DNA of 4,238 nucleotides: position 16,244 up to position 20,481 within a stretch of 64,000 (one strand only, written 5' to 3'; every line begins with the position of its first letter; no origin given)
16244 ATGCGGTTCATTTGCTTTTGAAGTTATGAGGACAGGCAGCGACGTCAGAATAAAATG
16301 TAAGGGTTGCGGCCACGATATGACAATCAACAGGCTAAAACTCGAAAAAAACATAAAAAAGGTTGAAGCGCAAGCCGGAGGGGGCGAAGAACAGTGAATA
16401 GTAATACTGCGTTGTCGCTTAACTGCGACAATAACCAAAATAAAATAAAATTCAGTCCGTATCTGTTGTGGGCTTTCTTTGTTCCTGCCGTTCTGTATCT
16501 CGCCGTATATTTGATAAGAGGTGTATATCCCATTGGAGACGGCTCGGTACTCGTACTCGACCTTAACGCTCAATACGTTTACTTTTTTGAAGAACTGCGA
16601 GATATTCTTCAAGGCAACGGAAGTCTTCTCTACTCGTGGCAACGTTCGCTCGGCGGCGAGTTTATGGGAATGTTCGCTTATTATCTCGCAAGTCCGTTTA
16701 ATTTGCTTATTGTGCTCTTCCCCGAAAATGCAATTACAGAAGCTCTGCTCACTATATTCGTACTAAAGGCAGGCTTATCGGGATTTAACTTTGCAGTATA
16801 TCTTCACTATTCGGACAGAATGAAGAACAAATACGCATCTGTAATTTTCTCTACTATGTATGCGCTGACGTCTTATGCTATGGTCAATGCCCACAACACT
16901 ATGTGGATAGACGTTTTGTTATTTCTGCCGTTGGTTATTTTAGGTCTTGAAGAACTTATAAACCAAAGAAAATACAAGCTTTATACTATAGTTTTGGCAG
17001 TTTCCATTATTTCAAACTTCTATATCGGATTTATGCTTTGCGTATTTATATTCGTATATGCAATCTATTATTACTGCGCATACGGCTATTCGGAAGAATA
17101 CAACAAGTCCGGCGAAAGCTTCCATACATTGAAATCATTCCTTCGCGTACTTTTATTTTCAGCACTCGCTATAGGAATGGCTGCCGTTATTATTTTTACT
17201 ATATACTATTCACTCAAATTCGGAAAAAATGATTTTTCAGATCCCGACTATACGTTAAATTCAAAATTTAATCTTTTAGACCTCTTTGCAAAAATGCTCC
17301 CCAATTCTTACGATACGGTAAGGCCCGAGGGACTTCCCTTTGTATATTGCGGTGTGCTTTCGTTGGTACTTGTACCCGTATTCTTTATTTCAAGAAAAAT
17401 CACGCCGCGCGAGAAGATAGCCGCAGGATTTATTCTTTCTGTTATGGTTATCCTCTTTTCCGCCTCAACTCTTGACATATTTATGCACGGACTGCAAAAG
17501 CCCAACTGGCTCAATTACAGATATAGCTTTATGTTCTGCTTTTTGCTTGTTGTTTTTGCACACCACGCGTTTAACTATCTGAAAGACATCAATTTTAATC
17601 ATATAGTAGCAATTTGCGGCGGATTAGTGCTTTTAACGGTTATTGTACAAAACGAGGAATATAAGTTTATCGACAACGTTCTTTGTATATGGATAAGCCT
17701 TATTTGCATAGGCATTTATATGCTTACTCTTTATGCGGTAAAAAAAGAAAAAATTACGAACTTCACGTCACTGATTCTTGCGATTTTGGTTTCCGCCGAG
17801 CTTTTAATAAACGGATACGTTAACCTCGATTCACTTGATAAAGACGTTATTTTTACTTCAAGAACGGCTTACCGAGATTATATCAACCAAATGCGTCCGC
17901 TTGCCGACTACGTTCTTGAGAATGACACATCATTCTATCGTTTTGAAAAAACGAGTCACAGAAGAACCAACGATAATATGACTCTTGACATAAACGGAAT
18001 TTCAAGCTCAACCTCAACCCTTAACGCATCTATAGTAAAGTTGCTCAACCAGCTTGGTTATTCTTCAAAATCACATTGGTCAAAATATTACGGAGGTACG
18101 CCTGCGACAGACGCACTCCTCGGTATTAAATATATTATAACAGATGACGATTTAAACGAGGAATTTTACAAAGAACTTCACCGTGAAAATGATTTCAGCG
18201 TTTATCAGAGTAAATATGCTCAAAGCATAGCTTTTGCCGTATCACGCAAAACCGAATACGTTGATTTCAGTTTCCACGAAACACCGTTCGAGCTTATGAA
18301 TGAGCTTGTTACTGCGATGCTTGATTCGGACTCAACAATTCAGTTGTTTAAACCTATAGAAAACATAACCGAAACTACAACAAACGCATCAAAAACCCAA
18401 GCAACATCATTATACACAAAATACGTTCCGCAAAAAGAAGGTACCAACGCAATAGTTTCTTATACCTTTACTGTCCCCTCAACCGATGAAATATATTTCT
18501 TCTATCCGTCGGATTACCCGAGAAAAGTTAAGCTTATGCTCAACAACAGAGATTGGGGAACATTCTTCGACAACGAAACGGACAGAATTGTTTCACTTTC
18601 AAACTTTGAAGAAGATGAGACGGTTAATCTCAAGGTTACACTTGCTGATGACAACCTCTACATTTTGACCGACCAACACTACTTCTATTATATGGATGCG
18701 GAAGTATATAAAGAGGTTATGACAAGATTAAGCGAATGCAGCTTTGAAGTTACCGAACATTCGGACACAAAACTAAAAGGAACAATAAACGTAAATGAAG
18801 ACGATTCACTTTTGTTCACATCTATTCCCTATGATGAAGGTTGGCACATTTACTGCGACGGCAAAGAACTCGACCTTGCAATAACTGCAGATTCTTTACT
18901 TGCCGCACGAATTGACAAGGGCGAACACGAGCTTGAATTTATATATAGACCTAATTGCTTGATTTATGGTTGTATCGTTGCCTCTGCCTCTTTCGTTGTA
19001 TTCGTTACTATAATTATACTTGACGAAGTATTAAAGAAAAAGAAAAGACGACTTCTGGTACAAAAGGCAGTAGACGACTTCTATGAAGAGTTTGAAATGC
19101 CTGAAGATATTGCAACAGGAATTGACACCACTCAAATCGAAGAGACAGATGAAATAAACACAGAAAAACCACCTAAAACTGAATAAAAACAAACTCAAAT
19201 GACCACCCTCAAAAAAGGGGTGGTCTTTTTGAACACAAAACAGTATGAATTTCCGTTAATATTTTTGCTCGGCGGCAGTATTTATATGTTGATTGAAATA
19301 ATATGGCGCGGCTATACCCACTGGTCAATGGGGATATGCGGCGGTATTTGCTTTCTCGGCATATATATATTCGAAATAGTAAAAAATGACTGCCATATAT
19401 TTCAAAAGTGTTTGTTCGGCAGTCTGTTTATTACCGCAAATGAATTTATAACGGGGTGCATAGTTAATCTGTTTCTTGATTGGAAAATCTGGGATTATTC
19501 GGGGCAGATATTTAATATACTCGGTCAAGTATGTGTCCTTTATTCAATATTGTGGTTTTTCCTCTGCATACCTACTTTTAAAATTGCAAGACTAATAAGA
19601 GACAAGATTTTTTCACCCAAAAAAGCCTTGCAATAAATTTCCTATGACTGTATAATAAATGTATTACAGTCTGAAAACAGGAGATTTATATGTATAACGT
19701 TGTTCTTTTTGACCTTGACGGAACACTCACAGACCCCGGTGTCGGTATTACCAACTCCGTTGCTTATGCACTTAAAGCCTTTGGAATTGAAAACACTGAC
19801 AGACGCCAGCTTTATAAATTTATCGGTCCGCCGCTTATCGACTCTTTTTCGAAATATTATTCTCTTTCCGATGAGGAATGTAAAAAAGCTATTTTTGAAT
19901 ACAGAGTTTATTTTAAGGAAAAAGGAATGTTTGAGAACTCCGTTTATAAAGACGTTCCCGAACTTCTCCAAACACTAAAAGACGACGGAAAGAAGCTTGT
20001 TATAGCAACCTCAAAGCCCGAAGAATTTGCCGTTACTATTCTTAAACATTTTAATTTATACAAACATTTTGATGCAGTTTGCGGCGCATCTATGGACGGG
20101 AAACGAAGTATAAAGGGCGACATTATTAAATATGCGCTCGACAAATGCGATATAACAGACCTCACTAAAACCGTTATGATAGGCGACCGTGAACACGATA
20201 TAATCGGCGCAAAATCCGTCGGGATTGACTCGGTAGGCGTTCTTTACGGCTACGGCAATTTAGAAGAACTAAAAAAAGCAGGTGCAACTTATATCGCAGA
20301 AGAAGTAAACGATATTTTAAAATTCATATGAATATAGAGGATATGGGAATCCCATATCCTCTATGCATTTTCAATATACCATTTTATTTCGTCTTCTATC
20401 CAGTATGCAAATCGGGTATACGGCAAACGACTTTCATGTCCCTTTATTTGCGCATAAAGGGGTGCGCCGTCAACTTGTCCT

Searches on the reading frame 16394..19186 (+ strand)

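Call 58: search_protein_families(library=pfam, proteins=[window:16394-19186:+], max_evalue=0.000001)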
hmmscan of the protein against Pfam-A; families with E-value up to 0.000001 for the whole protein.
window:16394-19186:+ (930 aa): 1 family
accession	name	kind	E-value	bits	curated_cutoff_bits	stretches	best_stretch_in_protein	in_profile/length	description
PF09586.16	YfhO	-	3.1e-187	625.1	28.5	1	27-862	1-834/835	Bacterial membrane protein YfhO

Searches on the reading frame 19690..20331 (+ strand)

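Call 58: search_protein_families(library=pfam, proteins=[window:19690-20331:+], max_evalue=0.000001)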
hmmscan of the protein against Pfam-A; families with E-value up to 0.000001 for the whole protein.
window:19690-20331:+ (213 aa): 4 families
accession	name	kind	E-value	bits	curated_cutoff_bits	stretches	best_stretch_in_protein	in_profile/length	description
PF13419.12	HAD_2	-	9e-32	111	23.8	1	5-184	1-178/178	Haloacid dehalogenase-like hydrolase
PF00702.32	Hydrolase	-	9.1e-24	85.3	26.4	1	3-178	2-191/191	haloacid dehalogenase-like hydrolase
PF13242.12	Hydrolase_like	-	7e-11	42.3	22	1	145-208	9-74/75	HAD-hyrolase-like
PF12710.13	HAD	-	3.9e-10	40.9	27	1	5-171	1-185/189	haloacid dehalogenase-like hydrolase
